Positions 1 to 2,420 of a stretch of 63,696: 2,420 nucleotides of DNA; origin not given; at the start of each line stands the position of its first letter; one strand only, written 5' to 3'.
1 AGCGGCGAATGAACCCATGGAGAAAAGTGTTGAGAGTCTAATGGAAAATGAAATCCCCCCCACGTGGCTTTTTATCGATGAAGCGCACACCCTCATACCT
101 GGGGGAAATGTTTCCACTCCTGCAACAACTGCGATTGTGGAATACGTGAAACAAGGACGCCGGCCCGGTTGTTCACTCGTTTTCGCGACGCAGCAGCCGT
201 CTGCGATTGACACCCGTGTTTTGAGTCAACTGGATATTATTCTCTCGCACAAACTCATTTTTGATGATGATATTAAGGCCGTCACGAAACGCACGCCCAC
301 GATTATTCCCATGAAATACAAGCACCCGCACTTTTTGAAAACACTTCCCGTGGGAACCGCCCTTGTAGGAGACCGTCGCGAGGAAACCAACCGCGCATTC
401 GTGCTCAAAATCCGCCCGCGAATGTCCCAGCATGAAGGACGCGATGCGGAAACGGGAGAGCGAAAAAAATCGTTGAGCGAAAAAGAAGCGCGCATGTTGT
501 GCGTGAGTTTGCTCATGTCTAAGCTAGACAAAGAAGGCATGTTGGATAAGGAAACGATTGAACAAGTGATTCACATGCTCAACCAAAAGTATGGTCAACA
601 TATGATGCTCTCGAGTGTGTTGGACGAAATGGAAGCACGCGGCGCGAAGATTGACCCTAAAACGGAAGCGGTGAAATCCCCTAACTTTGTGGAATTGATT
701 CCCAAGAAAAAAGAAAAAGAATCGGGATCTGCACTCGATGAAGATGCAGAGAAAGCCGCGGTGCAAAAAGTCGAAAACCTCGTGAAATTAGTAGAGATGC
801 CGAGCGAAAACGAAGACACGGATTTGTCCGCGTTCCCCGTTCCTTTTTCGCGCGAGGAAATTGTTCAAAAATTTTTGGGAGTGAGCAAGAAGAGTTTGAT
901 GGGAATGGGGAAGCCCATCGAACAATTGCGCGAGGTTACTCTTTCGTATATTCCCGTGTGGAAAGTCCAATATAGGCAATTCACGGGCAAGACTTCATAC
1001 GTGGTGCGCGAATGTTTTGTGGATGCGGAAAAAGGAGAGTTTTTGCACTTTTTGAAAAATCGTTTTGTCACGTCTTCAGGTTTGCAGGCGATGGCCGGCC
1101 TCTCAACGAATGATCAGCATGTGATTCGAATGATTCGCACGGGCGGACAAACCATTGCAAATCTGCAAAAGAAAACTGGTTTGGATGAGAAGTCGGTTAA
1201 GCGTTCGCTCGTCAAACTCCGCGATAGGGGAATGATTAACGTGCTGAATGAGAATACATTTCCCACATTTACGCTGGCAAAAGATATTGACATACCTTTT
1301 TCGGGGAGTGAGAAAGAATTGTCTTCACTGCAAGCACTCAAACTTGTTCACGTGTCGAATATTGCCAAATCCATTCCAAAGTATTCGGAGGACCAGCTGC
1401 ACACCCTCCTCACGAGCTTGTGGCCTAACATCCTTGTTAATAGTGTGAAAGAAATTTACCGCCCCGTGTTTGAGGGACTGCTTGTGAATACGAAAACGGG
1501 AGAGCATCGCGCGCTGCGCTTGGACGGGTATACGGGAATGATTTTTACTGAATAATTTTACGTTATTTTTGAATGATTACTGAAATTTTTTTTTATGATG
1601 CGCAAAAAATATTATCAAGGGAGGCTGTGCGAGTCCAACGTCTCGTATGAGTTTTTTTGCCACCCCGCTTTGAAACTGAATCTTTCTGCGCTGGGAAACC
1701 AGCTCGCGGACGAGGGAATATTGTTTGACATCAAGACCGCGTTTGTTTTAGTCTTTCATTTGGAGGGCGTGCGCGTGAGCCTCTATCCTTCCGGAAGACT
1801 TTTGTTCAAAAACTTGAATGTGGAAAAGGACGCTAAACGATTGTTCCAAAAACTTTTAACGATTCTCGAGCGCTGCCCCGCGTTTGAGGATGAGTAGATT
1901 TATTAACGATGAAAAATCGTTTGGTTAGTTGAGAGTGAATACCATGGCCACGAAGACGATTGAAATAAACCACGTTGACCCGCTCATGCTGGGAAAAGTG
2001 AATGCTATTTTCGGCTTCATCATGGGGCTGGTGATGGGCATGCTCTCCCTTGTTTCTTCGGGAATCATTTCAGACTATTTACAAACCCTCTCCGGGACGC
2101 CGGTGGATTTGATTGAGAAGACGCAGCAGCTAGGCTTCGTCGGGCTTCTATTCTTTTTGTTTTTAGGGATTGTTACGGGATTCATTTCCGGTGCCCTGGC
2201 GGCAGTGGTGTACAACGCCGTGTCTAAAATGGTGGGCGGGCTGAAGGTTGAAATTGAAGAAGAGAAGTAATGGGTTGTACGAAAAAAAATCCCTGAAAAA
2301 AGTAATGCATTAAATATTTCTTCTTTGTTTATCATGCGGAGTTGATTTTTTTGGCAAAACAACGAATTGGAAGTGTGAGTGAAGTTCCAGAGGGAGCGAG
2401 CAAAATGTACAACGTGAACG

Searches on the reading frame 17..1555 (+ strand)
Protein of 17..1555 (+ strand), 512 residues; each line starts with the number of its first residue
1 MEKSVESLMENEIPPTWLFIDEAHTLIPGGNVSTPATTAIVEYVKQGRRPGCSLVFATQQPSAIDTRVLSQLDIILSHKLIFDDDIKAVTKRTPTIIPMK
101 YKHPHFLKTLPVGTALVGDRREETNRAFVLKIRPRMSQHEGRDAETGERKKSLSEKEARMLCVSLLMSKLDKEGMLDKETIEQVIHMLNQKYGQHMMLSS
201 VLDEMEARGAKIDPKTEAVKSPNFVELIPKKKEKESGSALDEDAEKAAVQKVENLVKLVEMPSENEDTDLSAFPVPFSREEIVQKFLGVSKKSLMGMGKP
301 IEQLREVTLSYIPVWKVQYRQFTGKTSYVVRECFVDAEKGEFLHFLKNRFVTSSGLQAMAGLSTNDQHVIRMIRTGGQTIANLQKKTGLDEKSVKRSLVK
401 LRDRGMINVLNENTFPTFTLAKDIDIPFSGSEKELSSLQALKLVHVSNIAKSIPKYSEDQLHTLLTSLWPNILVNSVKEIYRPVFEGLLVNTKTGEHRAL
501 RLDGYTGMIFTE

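Call 8: search_protein_families(library=pfam, proteins=[window:17-1555:+])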
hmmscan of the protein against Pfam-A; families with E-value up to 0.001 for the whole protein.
window:17-1555:+ (512 aa): 2 families
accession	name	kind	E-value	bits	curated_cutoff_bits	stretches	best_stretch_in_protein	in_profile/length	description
PF05872.18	HerA_C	-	5.6e-06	25.7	22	1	12-128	255-372/502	Helicase HerA-like C-terminal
PF08221.17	HTH_9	-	0.00066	20.2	23.4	0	372-407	22-57/62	RNA polymerase III subunit RPC82 helix-turn-helix domain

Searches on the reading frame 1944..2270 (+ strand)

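Call 40: search_protein_families(library=pfam, proteins=[window:1944-2270:+], max_evalue=0.01)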
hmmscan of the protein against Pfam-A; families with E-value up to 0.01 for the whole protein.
window:1944-2270:+ (108 aa): 1 family
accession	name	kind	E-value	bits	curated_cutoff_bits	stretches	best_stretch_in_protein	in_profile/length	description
PF12089.13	DUF3566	-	2.2e-06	28.4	22.2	1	7-106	7-118/118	Transmembrane domain of unknown function (DUF3566)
